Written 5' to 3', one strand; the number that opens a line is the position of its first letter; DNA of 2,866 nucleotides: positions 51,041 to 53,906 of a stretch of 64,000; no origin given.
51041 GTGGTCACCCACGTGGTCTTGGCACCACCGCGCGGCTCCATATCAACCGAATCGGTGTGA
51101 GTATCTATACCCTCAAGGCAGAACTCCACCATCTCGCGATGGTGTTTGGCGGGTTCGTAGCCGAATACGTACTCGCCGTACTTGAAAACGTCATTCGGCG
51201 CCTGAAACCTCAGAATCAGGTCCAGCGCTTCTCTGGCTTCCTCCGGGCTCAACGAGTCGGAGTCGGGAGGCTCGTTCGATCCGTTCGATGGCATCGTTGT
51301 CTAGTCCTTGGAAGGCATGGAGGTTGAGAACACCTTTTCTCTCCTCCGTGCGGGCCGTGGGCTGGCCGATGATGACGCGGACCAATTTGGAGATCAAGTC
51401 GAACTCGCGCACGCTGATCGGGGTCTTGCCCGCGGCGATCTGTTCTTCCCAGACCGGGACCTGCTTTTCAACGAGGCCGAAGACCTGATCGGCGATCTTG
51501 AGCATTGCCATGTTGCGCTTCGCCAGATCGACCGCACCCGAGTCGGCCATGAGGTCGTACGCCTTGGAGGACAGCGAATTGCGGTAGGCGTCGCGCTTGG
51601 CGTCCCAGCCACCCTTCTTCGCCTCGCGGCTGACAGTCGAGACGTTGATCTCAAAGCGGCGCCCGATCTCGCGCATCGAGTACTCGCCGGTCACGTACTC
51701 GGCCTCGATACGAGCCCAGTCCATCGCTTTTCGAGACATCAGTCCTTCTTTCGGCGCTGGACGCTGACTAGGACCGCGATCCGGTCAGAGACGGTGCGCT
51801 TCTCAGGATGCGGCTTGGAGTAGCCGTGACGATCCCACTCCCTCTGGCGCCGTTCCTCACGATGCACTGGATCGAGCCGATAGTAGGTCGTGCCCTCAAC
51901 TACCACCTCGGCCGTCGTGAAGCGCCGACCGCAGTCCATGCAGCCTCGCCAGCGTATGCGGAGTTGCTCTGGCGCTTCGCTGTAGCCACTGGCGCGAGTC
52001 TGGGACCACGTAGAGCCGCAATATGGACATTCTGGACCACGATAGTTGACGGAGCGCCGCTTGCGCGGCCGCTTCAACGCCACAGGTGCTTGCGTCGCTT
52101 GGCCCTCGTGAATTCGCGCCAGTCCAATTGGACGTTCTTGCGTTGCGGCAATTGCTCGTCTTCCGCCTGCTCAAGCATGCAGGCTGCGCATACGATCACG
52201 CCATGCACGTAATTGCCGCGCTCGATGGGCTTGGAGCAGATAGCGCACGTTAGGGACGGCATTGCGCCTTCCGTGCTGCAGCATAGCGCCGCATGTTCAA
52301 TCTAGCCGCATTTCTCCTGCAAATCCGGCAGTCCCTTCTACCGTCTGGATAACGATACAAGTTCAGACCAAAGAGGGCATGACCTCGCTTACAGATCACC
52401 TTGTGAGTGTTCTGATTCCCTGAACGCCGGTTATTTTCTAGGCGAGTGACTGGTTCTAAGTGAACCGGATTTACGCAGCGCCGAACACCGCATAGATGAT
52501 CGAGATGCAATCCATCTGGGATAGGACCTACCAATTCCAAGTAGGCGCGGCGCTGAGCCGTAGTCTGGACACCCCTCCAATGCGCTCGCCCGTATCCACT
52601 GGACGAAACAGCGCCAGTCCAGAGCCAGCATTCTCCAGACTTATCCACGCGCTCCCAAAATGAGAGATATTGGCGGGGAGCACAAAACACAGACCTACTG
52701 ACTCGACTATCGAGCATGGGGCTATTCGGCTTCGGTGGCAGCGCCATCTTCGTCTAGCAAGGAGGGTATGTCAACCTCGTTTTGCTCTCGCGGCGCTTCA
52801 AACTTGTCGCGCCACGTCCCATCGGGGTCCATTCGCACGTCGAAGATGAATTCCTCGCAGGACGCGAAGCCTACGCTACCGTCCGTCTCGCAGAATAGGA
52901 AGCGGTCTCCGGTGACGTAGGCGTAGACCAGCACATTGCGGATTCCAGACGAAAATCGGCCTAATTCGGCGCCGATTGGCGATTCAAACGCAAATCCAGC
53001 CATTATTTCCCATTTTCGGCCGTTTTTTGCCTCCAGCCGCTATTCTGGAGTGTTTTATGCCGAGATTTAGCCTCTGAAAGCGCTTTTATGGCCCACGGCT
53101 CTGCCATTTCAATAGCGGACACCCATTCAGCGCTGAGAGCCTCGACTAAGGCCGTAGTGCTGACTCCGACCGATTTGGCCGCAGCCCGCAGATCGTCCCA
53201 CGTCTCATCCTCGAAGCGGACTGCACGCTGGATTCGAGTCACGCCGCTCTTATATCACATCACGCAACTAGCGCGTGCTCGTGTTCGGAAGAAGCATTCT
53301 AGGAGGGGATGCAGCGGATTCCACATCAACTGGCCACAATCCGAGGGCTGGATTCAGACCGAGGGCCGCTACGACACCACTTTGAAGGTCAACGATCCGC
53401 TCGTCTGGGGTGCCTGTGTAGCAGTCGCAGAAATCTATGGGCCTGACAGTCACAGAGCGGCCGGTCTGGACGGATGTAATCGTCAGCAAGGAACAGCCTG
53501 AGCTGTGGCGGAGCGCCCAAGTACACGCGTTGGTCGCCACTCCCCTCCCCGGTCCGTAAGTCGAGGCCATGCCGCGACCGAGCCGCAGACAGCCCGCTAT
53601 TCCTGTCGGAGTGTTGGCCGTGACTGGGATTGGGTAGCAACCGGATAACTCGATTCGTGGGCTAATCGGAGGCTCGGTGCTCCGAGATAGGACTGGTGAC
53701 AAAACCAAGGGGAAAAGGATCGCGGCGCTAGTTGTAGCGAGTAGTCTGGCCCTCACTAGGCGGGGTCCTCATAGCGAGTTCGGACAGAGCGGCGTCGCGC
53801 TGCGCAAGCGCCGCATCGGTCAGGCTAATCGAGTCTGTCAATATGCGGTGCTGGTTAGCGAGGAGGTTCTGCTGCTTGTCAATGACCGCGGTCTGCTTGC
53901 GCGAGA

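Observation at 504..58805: Three early promoters share a conserved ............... element; two carry an identical 16-mer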

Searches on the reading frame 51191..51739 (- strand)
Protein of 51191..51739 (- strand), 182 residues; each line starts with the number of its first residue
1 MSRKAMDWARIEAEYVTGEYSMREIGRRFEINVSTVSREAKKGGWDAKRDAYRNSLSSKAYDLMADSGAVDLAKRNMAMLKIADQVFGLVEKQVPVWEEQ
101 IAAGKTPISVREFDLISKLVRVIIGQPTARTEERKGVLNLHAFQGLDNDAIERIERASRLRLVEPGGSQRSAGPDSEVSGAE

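Call 79: search_protein_families(library=pfam, proteins=[window:51191-51739:-], max_evalue=0.01)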
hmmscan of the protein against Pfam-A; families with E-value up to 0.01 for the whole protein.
window:51191-51739:- (182 aa): 2 families
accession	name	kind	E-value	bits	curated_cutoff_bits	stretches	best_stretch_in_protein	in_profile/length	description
PF13936.12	HTH_38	-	0.00052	20.1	27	1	13-42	15-43/44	Helix-turn-helix domain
PF13518.12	HTH_28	-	0.0041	17.6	25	0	15-50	9-46/52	Helix-turn-helix domain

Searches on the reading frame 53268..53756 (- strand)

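Call 79: search_protein_families(library=pfam, proteins=[window:53268-53756:-], max_evalue=0.01)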
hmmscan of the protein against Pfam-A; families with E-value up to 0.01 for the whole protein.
window:53268-53756:- (162 aa): 1 family
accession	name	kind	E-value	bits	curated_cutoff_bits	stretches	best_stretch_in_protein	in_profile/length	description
PF03330.24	DPBB_1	-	0.007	17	28.8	1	91-143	34-81/83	Lytic transglycolase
